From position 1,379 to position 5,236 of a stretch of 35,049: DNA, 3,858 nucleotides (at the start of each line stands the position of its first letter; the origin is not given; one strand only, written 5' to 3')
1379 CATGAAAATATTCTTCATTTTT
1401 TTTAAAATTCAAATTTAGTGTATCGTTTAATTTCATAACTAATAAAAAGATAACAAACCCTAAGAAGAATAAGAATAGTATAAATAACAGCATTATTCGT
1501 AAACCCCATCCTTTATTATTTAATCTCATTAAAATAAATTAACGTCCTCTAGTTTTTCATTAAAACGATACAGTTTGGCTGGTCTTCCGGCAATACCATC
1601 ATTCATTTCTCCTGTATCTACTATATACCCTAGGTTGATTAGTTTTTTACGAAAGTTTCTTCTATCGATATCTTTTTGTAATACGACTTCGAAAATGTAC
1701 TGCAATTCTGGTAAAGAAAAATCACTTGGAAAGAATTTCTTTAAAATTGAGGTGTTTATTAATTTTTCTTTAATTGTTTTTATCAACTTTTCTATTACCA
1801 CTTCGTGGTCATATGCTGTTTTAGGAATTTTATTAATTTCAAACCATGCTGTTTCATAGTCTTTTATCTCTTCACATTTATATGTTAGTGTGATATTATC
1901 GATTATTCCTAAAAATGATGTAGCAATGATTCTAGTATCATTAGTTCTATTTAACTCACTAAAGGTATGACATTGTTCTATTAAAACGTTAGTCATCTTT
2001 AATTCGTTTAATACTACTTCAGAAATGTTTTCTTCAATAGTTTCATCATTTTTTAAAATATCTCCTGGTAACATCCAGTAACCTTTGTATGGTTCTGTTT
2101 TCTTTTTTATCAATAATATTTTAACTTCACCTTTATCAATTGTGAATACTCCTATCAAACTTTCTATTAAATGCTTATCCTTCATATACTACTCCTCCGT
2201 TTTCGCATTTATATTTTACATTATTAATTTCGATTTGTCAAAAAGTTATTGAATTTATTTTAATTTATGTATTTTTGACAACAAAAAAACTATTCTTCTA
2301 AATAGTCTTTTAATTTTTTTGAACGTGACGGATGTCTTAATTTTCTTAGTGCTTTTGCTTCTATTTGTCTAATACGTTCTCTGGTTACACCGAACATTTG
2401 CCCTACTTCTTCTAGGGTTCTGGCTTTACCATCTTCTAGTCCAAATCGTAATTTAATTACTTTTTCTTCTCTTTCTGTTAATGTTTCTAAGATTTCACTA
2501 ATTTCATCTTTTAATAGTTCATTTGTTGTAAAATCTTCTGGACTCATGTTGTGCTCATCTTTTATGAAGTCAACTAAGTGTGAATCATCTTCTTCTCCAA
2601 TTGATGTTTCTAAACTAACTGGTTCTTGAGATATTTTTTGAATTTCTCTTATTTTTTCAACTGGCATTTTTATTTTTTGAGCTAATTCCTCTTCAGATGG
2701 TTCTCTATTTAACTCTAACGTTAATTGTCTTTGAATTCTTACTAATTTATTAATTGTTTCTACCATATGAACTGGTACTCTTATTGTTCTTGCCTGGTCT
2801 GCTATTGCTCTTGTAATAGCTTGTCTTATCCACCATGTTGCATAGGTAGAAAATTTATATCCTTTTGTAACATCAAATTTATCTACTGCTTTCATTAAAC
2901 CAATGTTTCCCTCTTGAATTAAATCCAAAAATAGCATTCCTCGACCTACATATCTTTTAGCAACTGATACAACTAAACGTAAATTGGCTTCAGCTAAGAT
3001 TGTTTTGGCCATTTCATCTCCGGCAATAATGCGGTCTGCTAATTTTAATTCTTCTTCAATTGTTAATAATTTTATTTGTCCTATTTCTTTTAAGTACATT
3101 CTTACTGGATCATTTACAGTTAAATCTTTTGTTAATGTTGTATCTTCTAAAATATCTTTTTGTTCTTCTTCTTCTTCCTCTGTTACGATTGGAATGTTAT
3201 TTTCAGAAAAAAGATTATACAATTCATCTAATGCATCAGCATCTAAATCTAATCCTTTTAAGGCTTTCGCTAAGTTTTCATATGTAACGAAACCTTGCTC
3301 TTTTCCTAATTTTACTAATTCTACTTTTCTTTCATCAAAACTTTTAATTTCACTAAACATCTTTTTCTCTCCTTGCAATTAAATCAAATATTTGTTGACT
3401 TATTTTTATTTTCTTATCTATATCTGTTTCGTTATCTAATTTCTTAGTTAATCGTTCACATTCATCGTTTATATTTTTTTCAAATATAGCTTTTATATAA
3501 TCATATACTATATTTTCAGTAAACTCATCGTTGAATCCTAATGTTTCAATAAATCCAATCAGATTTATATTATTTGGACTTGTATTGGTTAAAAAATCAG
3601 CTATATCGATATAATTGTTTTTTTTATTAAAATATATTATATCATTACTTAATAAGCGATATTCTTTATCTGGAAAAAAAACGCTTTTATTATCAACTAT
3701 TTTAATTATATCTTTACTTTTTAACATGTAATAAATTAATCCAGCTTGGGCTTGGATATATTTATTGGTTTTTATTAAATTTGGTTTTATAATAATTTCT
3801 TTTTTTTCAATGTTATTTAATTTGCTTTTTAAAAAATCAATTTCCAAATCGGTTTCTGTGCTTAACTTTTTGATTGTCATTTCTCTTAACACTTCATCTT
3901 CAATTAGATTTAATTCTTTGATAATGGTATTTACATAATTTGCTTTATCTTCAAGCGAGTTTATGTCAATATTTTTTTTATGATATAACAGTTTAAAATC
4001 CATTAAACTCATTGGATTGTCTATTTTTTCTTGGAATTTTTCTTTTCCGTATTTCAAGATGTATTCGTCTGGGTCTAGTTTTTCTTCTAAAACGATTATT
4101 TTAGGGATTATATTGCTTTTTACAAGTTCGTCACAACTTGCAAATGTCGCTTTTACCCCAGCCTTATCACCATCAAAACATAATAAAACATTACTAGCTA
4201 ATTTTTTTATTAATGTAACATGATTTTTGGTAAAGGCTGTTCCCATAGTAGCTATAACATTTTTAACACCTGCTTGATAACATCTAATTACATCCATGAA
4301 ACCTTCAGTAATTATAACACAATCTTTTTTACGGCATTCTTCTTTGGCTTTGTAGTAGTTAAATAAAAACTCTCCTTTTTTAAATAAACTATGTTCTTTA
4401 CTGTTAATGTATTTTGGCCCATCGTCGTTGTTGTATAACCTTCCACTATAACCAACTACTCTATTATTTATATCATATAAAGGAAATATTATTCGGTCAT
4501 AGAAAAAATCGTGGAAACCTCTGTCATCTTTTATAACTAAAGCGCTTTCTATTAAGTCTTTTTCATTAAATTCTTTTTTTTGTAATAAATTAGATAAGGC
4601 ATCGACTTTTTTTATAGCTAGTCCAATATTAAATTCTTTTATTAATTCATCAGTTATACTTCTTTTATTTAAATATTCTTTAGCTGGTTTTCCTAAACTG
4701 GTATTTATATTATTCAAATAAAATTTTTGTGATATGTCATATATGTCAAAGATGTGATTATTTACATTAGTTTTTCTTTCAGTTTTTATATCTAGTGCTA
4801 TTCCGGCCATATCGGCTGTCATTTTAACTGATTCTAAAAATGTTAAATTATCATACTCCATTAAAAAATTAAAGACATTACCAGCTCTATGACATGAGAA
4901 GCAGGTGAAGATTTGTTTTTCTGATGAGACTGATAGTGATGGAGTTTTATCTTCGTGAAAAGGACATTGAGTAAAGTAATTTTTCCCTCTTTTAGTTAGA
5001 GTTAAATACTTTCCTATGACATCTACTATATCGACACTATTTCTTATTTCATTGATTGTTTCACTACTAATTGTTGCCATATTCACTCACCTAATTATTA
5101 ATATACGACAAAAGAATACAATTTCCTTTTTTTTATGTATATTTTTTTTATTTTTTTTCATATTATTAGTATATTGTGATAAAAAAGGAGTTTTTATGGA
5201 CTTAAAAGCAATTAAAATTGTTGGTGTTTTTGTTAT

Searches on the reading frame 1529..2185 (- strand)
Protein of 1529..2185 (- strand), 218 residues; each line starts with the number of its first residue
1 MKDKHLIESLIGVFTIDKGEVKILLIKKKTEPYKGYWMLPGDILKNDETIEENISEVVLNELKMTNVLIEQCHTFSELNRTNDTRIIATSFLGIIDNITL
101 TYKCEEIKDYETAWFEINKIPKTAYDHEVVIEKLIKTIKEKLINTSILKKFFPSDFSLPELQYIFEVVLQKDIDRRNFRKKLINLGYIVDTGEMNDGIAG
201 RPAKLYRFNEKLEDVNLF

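Call 18: search_protein_families(library=pfam, proteins=[window:1529-2185:-], max_evalue=0.001)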
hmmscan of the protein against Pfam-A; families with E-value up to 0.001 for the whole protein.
window:1529-2185:- (218 aa): 3 families
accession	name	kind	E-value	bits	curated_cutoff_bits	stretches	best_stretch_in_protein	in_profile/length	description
PF21906.2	NrtR_WHD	-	1.8e-20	73.3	27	1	151-208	4-61/61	NrtR DNA-binding winged helix domain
PF19368.5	AraR_C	-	1e-09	39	23.8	1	151-210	8-68/82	AraR C-terminal winged HTH domain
PF00293.34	NUDIX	-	0.00064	20.2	21.1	0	12-128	7-128/134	NUDIX domain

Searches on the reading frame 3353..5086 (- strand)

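Call 18: search_protein_families(library=pfam, proteins=[window:3353-5086:-], max_evalue=0.001)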
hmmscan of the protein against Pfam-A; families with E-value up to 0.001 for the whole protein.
window:3353-5086:- (577 aa): 7 families
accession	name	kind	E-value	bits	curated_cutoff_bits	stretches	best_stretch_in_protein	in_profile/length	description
PF08275.17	DNAG_N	-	5.7e-37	127.1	26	1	122-248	1-128/128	DNA primase catalytic core, N-terminal domain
PF01807.25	Zn_ribbon_DnaG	-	2.3e-35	120.8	24.9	1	7-101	2-96/98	CHC2 zinc finger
PF13155.12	Toprim_2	-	3.2e-20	72.7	22.1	1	258-343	1-88/88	Toprim-like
PF13662.12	Toprim_4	-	8.8e-17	61.5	25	1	256-325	2-78/85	Toprim domain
PF10410.14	DnaB_bind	-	2.8e-11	44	20.6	1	362-415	1-54/56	DnaB-helicase binding domain of primase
PF01751.28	Toprim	-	1.4e-10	41.6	23.1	1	257-315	2-74/96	Toprim domain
PF13362.12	Toprim_3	-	2.9e-05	24.9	27.2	1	256-349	1-95/95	Toprim domain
